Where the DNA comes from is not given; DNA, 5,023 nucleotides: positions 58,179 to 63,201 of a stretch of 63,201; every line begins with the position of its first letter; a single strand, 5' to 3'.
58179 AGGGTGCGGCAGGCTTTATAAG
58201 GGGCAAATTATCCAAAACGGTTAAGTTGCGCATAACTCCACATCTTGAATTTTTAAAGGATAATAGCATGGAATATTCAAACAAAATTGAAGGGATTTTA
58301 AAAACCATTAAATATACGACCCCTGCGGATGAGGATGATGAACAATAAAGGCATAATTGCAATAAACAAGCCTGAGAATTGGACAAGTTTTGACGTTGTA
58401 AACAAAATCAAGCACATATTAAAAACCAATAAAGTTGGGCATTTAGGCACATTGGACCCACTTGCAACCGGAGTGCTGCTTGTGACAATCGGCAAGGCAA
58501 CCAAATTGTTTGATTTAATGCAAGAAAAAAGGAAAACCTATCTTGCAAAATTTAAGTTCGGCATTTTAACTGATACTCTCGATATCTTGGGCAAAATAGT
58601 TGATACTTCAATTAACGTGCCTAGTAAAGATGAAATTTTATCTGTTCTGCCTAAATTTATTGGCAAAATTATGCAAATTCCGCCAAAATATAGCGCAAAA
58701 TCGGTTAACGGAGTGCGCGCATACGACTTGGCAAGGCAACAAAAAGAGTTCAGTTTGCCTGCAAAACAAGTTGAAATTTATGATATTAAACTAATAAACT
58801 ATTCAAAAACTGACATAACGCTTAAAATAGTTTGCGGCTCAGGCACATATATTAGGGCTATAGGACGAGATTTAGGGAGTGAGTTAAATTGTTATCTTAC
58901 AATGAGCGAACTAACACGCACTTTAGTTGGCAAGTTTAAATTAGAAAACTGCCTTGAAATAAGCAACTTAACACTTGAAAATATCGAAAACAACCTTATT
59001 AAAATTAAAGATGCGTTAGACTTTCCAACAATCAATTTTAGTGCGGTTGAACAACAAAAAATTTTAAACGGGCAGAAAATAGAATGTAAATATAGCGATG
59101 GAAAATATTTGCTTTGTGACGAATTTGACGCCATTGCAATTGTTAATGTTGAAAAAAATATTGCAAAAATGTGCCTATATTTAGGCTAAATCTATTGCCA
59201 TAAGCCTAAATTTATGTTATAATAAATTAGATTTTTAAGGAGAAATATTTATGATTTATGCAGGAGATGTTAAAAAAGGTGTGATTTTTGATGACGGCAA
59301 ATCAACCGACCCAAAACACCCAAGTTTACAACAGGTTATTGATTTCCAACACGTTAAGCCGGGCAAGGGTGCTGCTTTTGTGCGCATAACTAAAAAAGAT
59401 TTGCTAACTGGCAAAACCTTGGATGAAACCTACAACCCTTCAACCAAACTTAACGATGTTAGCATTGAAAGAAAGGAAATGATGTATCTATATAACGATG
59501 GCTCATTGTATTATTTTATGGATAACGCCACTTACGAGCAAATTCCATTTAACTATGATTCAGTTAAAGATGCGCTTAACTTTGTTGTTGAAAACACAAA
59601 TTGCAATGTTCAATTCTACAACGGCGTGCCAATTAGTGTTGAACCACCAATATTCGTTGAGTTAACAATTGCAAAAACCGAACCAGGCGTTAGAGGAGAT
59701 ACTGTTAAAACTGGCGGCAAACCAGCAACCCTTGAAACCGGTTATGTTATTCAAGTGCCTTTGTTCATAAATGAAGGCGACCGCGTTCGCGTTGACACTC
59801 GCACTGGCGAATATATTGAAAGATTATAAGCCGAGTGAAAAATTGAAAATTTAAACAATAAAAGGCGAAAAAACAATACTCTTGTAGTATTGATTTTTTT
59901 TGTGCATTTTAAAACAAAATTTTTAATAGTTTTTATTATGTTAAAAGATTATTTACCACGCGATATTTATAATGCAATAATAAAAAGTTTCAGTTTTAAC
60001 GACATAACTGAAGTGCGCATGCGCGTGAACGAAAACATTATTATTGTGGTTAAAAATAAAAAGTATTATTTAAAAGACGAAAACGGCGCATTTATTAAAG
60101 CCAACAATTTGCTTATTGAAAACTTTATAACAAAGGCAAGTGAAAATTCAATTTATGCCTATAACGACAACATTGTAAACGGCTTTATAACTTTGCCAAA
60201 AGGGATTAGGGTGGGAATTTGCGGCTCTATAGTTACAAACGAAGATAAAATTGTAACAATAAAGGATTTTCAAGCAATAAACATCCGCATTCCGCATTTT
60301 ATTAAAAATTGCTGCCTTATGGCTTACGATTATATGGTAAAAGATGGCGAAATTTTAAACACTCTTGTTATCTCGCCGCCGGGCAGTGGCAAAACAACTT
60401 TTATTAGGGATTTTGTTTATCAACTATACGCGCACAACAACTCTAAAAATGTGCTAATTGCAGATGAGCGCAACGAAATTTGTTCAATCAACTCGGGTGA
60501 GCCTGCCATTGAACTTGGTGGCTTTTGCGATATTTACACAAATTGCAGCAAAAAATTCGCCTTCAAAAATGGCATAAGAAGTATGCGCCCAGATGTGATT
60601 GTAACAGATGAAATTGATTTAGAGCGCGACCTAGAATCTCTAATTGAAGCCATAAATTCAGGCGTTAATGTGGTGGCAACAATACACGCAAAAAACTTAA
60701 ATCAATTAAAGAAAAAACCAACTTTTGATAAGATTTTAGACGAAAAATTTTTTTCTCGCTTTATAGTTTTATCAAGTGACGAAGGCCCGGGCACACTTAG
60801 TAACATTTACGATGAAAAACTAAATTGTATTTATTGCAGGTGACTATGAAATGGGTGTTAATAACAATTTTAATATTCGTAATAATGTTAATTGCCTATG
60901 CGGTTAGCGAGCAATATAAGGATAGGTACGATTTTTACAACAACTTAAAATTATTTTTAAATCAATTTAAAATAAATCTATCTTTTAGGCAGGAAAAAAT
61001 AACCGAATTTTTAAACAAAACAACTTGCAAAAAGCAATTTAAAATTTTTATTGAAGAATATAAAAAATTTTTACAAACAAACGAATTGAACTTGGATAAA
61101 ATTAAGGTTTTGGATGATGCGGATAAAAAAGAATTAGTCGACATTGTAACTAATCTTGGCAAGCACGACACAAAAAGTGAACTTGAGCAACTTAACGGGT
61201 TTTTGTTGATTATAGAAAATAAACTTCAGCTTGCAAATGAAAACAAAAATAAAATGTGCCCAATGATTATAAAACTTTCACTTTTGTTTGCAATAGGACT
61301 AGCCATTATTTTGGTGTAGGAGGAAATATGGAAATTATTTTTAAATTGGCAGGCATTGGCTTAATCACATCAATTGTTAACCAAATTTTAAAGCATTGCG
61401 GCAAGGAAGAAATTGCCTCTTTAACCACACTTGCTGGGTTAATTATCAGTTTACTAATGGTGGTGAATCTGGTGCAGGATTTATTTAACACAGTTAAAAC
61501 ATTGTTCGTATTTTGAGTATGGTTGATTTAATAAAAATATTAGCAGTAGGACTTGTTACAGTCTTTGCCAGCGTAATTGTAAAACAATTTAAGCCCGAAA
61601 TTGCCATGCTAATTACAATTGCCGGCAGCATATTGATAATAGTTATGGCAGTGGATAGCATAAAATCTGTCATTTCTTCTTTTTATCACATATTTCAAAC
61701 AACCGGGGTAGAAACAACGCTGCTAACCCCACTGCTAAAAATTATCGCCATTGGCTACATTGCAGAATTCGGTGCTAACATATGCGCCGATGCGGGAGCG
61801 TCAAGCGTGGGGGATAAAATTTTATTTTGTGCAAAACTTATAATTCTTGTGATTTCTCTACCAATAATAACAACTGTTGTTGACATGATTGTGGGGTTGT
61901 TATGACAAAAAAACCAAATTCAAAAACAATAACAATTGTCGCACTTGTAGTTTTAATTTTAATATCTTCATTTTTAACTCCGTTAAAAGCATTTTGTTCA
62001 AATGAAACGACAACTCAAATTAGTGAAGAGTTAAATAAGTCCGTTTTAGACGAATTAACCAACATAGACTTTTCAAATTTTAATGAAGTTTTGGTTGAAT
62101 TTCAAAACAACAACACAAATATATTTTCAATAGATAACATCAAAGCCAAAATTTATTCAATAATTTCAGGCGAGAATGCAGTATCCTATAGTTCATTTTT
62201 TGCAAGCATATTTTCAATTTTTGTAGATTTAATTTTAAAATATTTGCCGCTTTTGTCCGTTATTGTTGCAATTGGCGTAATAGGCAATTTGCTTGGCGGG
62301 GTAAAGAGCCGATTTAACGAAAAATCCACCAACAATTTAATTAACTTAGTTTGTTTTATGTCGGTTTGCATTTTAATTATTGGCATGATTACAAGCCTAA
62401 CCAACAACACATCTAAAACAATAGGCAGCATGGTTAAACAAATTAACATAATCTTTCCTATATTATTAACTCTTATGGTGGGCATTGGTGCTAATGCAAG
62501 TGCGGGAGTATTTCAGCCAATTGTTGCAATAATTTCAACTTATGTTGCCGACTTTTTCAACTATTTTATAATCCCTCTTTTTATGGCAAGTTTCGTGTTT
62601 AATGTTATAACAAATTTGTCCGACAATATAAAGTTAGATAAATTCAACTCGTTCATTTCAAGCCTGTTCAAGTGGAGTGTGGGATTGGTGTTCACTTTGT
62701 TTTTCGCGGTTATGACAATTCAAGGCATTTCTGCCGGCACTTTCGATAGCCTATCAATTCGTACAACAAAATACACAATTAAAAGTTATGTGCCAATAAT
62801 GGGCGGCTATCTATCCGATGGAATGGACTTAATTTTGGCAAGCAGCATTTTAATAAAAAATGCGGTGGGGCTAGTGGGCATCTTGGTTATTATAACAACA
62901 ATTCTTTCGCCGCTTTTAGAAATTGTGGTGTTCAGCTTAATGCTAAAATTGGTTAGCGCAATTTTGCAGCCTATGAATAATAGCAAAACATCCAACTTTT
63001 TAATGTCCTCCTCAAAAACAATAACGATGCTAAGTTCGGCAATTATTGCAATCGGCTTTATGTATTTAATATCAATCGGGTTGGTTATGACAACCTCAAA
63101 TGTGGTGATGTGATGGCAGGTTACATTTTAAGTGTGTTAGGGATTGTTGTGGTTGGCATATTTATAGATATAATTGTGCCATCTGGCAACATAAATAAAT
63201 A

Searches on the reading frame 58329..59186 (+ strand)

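Call 82: search_protein_families(library=pfam, proteins=[window:58329-59186:+], max_evalue=0.00001)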
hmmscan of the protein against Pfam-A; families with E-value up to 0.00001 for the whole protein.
window:58329-59186:+ (286 aa): 1 family
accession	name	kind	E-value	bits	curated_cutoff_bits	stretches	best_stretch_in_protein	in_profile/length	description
PF01509.24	TruB_N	-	6.3e-52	176.4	27.3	1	28-175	1-149/149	TruB family pseudouridylate synthase (N terminal domain)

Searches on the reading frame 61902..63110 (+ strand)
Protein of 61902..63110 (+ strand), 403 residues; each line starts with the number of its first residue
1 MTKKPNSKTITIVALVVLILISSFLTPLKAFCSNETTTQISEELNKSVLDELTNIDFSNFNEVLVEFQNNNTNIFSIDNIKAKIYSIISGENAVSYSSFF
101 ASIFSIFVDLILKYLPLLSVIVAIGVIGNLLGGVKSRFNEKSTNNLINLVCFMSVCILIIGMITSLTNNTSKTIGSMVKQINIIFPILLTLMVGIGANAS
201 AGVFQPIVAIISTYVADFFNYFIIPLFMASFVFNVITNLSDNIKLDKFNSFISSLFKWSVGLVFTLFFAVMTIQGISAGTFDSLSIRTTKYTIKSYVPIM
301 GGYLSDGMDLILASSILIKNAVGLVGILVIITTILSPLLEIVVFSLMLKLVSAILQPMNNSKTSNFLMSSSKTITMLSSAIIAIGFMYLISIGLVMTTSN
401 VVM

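Call 82: search_protein_families(library=pfam, proteins=[window:61902-63110:+], max_evalue=0.00001)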
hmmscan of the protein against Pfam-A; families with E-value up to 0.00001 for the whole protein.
window:61902-63110:+ (403 aa): 1 family
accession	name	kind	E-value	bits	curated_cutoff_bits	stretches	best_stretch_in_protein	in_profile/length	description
PF09546.15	Spore_III_AE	-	1e-63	216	27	1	83-398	6-320/321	Stage III sporulation protein AE (spore_III_AE)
